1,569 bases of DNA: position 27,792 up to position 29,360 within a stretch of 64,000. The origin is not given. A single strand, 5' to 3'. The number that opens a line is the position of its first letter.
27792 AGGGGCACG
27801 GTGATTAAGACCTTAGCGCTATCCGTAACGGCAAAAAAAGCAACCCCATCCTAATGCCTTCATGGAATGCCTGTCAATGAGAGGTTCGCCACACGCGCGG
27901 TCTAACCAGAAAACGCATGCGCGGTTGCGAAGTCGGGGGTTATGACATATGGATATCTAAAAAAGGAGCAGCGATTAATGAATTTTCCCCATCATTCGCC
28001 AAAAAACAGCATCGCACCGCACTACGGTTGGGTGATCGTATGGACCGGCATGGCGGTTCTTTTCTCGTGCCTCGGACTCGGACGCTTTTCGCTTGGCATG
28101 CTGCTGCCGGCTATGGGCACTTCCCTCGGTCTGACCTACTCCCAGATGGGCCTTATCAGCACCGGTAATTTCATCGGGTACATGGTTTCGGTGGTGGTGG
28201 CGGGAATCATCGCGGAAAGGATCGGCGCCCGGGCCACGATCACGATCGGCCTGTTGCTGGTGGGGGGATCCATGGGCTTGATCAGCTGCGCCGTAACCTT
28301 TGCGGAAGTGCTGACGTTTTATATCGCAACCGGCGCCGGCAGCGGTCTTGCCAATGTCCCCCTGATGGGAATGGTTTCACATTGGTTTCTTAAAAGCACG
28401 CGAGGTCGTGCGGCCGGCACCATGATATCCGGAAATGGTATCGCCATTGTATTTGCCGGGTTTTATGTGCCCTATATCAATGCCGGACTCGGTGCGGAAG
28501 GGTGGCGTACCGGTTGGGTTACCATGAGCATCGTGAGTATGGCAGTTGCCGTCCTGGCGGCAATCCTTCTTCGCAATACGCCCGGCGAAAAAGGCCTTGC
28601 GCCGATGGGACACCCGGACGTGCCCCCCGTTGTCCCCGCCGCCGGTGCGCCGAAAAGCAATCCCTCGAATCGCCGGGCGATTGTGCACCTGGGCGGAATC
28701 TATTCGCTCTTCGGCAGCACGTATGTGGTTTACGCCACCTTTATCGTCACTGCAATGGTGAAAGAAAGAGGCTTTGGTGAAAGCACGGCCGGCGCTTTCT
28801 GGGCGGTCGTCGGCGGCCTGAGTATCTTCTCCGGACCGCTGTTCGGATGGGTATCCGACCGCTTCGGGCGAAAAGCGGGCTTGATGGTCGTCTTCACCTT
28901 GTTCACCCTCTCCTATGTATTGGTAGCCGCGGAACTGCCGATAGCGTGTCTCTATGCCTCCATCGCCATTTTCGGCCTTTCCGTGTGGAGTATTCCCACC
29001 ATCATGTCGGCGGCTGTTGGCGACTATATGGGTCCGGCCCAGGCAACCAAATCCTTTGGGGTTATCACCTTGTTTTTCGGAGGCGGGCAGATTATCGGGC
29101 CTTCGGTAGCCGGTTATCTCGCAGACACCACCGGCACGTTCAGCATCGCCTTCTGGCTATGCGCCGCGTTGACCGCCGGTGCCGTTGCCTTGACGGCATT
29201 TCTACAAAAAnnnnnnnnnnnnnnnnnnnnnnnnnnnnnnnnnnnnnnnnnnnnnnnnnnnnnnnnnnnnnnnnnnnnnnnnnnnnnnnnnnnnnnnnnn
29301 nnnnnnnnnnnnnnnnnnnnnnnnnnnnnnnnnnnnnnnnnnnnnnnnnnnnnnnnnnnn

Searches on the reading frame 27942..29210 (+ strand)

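Call 5: search_protein_families(library=padloc, proteins=[window:27942-29210:+], max_evalue=0.001)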
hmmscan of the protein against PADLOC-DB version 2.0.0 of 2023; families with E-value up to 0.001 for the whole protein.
window:27942-29210:+ (423 aa): 0 families

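Call 6: search_protein_families(library=ncbifam, proteins=[window:27942-29210:+], max_evalue=0.001)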
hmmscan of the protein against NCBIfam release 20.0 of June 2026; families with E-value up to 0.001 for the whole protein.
window:27942-29210:+ (423 aa): 27 families (the best 25 are shown)
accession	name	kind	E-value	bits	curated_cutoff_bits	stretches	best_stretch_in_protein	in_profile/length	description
TIGR00893.1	2A0114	subfamily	1.6e-28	99.8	395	2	48-218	10-177/399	D-galactonate transporter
NF049980.1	SfMCT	equivalog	2.7e-23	82.3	320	1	30-410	2-378/378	L-lactate MFS transporter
TIGR00881.1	2A0104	subfamily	1.8e-15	56.9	407.75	1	48-398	11-374/379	phosphoglycerate transporter protein PgtP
TIGR00895.1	2A0115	subfamily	3.1e-12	46.1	418.55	1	26-210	12-192/398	aromatic acid/H+ symport family MFS transporter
NF012174.0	tet_MFS_A_B_C_D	equivalog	3.3e-12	45.9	475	1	282-421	41-177/382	Tet(A)/Tet(B)/Tet(C) family tetracycline efflux MFS transporter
TIGR00880.1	2_A_01_02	superfamily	1.1e-11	45.1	131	1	287-421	4-137/141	multidrug resistance protein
TIGR00886.1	2A0108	subfamily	3.5e-09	36.2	311.7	1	49-335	18-315/368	NarK family nitrate/nitrite MFS transporter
TIGR04259.1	oxa_formateAnti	equivalog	6e-09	35.2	335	2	296-421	267-391/405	oxalate/formate MFS antiporter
NF012188.1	tet_MFS_Y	exception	6.2e-09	35.4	820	1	269-421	26-178/391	tetracycline efflux MFS transporter Tet(Y)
NF012207.0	tet_MFS_H_J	exception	1.2e-08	34.4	700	1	283-402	43-161/392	Tet(H)/Tet(J) family tetracycline efflux MFS transporter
TIGR00890.1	2A0111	subfamily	1.2e-08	34.3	374.85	1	38-416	8-376/377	oxalate/formate antiport family MFS transporter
NF045684.1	tet_MFS_65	exception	2.9e-08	33.3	800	1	288-417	42-168/383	tetracycline efflux MFS transporter Tet(65)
NF012194.0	tet_MFS_J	exception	5.5e-08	32.1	870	1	283-399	43-158/398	tetracycline efflux MFS transporter Tet(J)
NF012187.0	tet_MFS_E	exception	1.9e-07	30.5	820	1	284-416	44-173/405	tetracycline efflux MFS transporter Tet(E)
NF008661.1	PRK11663.1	subfamily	2.7e-07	29.9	564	1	32-401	30-408/439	MFS transporter family glucose-6-phosphate receptor UhpC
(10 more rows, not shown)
